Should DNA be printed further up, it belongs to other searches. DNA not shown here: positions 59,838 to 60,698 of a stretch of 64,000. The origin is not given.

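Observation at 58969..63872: Three-gene defence-like module: Z1 ATPase-EF-Tu-barrel fusion, a double-barrel protein and a HARE-HTH/PD-ExK nuclease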

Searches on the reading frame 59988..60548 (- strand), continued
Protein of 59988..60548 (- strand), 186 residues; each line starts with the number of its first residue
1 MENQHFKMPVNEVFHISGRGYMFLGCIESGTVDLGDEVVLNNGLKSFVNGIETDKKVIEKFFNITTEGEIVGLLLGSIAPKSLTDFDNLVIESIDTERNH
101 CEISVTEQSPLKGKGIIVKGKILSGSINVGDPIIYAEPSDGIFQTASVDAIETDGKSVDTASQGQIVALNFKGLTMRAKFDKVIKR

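Call 54: search_protein_representatives(alignment_id=A1)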
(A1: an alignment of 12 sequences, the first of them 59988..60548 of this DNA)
Query: 12 sequences, 190 profile positions. Proteins with E-value up to 0.001 (for the whole library): 2815; up to 1e-10: 205; up to 1e-30: 3. The best 150 are listed.
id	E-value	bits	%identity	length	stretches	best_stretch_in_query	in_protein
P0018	6.4e-97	338.9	-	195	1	1-190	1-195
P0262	3.9e-81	287.4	-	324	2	6-188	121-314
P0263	1.4e-51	191.0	-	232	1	2-188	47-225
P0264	2.1e-30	122.0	-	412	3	10-93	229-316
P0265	6.9e-23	97.5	-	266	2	4-100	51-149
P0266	1.4e-22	96.4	-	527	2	14-181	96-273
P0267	4.1e-22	94.9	-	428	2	7-105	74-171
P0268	1.8e-21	92.8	-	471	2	9-95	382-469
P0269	6.8e-21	91.0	-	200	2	11-88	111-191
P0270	1.5e-20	89.9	-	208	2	9-100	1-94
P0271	8.4e-20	87.4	-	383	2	14-93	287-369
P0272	1.1e-17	80.6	-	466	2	10-87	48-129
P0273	1.5e-17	80.0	-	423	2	12-88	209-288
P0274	2.1e-17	79.6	-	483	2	6-87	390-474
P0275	3.4e-17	78.9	-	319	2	13-88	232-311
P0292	5.2e-14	68.5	-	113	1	11-94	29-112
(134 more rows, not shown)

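Call 63: find_encoding_contigs(protein=P0270, flank=8000, max_places=3)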
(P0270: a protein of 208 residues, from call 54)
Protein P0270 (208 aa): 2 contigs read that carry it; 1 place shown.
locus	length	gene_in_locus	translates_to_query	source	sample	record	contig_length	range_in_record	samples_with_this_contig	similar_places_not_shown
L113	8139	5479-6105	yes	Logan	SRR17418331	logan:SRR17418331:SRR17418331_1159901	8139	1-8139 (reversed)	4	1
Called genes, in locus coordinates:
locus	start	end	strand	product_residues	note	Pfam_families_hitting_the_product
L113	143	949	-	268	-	-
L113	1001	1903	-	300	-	PF13280:WYL, PF25583:WCX (weak)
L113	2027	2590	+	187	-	-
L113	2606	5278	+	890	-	PF00270:DEAD, PF04851:ResIII, PF18766:SWI2_SNF2, PF00271:Helicase_C, PF01844:HNH (weak)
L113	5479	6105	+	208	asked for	-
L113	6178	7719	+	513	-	-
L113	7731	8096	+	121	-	-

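Call 65: find_related_loci(query=A1, collection=viral_contigs, flank=8000)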
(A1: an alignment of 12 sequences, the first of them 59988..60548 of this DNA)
Query A1 (186 aa) in viral_contigs; peptide patterns used: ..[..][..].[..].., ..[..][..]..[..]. (x = any residue, [..] = any of these).
115 stretches matched a pattern, but none encodes a relative of the query by tblastn (E <= 1e-3).

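Call 68: search_protein_families(library=padloc, proteins=[L011:7641-9947:+, L113:2606-5278:+, L113:6178-7719:+, L113:7731-8096:+, L015:7654-8283:+, L113:2027-2590:+, L015:4263-7583:+], max_evalue=0.01)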
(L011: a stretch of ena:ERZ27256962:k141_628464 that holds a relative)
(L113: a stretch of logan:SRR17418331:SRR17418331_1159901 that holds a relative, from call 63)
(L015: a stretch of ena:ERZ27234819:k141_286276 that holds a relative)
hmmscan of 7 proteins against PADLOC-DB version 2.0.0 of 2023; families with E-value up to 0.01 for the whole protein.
L011:7641-9947:+ (768 aa): 13 families
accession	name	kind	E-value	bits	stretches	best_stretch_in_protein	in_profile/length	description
PDLC02707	PbeA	-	4.1e-25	86.5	1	18-405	244-619/672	PbeA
PDLC03659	mREase_IV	-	2.3e-23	80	1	22-404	214-554/945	Type IV methyl-directed restriction enzyme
PDLC03658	mREase_IV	-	2e-21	73.4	1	46-419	239-559/953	Type IV methyl-directed restriction enzyme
PDLC02704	PbeA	-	4.1e-19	66.5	2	24-243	252-460/682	PbeA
PDLC02703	PbeA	-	1.8e-18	64.5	1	51-420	263-616/626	PbeA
PDLC03047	REase_I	-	1.9e-13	47.1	1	50-402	364-702/1107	Type I restriction enzyme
PDLC02706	PbeA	-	2e-13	47.8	2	49-235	285-468/722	PbeA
PDLC03042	REase_I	-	9.6e-09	31.2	1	290-402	716-829/1170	Type I restriction enzyme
PDLC03597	REase_MTase_IIG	-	7.5e-08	28.4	1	359-415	551-605/1646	Type IIG restriction enzyme-methyltransferase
PDLC02705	PbeA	-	2.2e-06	24.1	1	56-404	272-621/691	PbeA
PDLC03928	PsyrT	-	0.0001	18.7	1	298-403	240-335/689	-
PDLC03648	REase_III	-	0.00043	16.5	1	341-426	289-381/871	Type III restriction enzyme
PDLC00938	Cas3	-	0.0064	13.8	0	55-110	5-68/358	CRISPR-associated helicase Cas3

L113:2606-5278:+ (890 aa): 16 families
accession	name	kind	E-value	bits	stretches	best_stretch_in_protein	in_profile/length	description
PDLC02707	PbeA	-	9.2e-29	98.5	1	118-527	222-619/672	PbeA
PDLC03659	mREase_IV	-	1.5e-24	83.9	1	145-527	213-555/945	Type IV methyl-directed restriction enzyme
PDLC02704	PbeA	-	3.2e-22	76.8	2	120-363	227-458/682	PbeA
PDLC03658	mREase_IV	-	1.9e-21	73.5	1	172-543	243-561/953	Type IV methyl-directed restriction enzyme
PDLC02703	PbeA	-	2.3e-18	64.2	1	126-542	225-616/626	PbeA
PDLC02706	PbeA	-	1.8e-15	54.6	2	116-358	242-469/722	PbeA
PDLC03047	REase_I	-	9.1e-15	51.5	1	172-524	364-702/1107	Type I restriction enzyme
PDLC02705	PbeA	-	3.1e-08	30.2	1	179-526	273-621/691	PbeA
PDLC03042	REase_I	-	1.2e-07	27.5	1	413-524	717-829/1170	Type I restriction enzyme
PDLC03597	REase_MTase_IIG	-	1.5e-06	24.1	1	481-537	551-605/1646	Type IIG restriction enzyme-methyltransferase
PDLC03928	PsyrT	-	1e-05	22.1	1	413-525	235-335/689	-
PDLC03648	REase_III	-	0.00036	16.8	1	464-527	290-359/871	Type III restriction enzyme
PDLC02870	DpdF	-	0.00038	17.1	1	402-524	210-319/534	DpdF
PDLC02573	DrmA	-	0.0013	14.8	1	419-532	735-845/1018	DrmA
PDLC02864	DpdF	-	0.0045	13.8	0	367-524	185-327/610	DpdF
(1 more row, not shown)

L113:6178-7719:+ (513 aa): 0 families

L113:7731-8096:+ (121 aa): 0 families

L015:7654-8283:+ (209 aa): 0 families

L113:2027-2590:+ (187 aa): 0 families

L015:4263-7583:+ (1106 aa): 3 families
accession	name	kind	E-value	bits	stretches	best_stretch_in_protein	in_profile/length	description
PDLC03202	Helicase_II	-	4.1e-48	162.1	1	62-767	14-606/621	Type II helicase domain protein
PDLC02205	MzaC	-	3.3e-16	56.4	2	195-567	278-650/952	-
PDLC04140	mad8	-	6.8e-05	20.5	1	75-165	15-100/314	mads_8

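Call 81: find_encoding_contigs(protein=P0292, flank=6000, max_places=6)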
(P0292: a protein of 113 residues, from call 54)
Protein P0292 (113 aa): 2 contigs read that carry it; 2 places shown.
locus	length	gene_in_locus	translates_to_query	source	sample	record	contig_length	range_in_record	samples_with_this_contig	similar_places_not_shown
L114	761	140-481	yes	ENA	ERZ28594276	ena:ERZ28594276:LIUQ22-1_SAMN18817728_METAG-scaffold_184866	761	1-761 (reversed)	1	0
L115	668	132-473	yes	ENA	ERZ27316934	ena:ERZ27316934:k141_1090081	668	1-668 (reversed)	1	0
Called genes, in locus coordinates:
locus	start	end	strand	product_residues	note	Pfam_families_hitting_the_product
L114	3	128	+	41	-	?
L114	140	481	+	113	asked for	PF03144:GTP_EFTU_D2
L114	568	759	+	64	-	?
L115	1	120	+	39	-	?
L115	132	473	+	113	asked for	PF03144:GTP_EFTU_D2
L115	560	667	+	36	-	?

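Call 82: find_related_loci(query=A4, collection=viral_contigs, flank=6000)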
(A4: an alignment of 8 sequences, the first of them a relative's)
Query A4 (113 aa) in viral_contigs; peptide patterns used: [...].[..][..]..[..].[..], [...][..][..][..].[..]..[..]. (x = any residue, [..] = any of these).
76 stretches matched a pattern; 37 encode a relative of the query (tblastn E <= 1e-3); 37 distinct loci.
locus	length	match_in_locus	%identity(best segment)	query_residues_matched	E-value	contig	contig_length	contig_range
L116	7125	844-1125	51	19-113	8e-25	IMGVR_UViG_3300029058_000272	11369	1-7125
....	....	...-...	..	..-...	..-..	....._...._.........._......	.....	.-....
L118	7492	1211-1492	51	19-113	2e-24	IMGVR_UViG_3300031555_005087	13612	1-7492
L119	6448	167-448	51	19-113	7e-24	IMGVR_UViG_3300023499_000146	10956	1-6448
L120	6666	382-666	47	20-113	3e-23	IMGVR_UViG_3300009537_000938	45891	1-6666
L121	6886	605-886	46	19-113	4e-23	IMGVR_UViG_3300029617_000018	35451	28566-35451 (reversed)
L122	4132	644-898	51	32-113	4e-23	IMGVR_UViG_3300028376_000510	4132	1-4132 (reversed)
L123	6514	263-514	54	32-112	8e-23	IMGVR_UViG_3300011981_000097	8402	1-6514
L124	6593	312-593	46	19-113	1e-22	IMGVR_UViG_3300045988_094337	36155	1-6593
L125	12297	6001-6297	48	15-113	1e-22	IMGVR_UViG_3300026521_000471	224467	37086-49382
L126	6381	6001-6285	48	18-113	4e-22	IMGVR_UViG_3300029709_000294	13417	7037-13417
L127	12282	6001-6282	52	20-112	4e-22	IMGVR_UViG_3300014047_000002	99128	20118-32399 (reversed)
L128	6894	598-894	45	21-113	6e-22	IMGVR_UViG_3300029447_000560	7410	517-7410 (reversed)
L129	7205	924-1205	46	19-113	6e-22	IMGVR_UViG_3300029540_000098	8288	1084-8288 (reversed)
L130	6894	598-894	45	21-113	6e-22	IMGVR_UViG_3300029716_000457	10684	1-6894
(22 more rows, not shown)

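Call 87: search_dna_similar(query=window:59988-60548:-, collection=phages, mode=protein, max_evalue=0.001, max_rows=10)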
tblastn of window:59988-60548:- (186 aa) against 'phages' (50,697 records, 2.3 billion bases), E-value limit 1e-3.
Records with a match: 7; places in all: 7; records where one place covers at least 80% of the query: 0.
Best place of each record, by identity: <60% 7.
By first word of the organism name: Acinetobacter 3; Staphylococcus 2; Enterococcus 1; Moraxella 1.
By host as written in the record: - 3; Staphylococcus aureus 2; Enterococcus faecalis 1; Moraxella catarrhalis 1.
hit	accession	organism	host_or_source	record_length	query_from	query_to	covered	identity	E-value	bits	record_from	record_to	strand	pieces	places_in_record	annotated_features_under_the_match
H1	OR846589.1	Enterococcus phage Efs 1-1-1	Enterococcus faecalis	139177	3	79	41%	34.6%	2e-4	47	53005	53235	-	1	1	record has no annotation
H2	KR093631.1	Moraxella phage Mcat7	Moraxella catarrhalis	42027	3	75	39%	35.6%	3e-4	46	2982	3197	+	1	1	none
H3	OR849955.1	Staphylococcus phage SA 1298 Kay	Staphylococcus aureus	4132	3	79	41%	33.8%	2e-4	47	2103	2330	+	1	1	record has no annotation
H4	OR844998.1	Staphylococcus phage SA 1306 Kay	Staphylococcus aureus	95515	3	79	41%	33.8%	2e-4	47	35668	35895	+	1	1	record has no annotation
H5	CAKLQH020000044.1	Acinetobacter phage MD-2021a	not known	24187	3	75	39%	34.2%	4e-4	46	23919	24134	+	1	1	none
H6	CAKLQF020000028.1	Acinetobacter phage MD-2021a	not known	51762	3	75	39%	34.2%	6e-4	45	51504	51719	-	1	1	tufA_2: Elongation factor Tu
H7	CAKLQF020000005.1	Acinetobacter phage MD-2021a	not known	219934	3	75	39%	34.2%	6e-4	45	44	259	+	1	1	tufA_1: Elongation factor Tu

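Call 88: search_dna_similar(query=window:59988-60548:-, collection=plasmids, mode=protein, max_evalue=0.001, max_rows=10)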
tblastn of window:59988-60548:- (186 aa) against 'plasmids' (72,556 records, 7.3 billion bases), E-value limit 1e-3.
Records with a match: 12; places in all: 13; records where one place covers at least 80% of the query: 0.
Best place of each record, by identity: <60% 12.
By first word of the organism name: Phocaeicola 1; Parabacteroides 1; Bacteroides 1; Pseudomonas 1; Pseudorhodobacter 1; Candidatus 1; Legionella 1; Sphingomonas 1; Enterococcus 1; Staphylococcus 1; and 2 more.
By predicted mobility (MOB-suite, as given by PLSDB): non-mobilizable 10; mobilizable 1; conjugative 1.
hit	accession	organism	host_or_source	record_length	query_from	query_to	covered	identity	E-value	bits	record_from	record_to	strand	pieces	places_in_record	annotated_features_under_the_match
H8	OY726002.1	Phocaeicola massiliensis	-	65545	3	78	41%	41.8%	4e-5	50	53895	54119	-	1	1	record has no annotation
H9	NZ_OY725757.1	Parabacteroides distasonis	-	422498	3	78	41%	40.0%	1e-4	49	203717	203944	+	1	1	tuf: elongation factor Tu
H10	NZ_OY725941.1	Bacteroides finegoldii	-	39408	3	78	41%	39.2%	1e-4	49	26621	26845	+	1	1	tuf: elongation factor Tu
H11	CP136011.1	Pseudomonas sp. FeN3W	cell culture,marine sediment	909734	3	78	41%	38.0%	1e-4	49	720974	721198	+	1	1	tuf: elongation factor Tu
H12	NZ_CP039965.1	Pseudorhodobacter turbinis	single bacterial isolate,Turban shell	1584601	3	78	41%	38.0%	7e-4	47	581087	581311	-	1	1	record has no annotation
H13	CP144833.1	Candidatus Stammera capleta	insect metagenome,tissue sample,midgut ...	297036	3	78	41%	36.8%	1e-3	46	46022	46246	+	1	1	record has no annotation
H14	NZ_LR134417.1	Legionella adelaidensis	environmental,Cooling tower water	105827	3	75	39%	38.4%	8e-4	47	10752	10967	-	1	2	tuf: elongation factor Tu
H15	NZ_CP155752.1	Sphingomonas parapaucimobilis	Chinese cabbage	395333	3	79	41%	35.0%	1e-4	49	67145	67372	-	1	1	tuf: elongation factor Tu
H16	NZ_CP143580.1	Enterococcus faecalis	Homo sapiens,bacterial isolate,sonicate ...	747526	3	79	41%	34.6%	6e-4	47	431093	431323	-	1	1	tuf: elongation factor Tu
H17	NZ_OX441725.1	Staphylococcus aureus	Sus scrofa,bacterial culture,Dust sample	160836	3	79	41%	33.8%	8e-4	47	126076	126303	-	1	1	tuf: elongation factor Tu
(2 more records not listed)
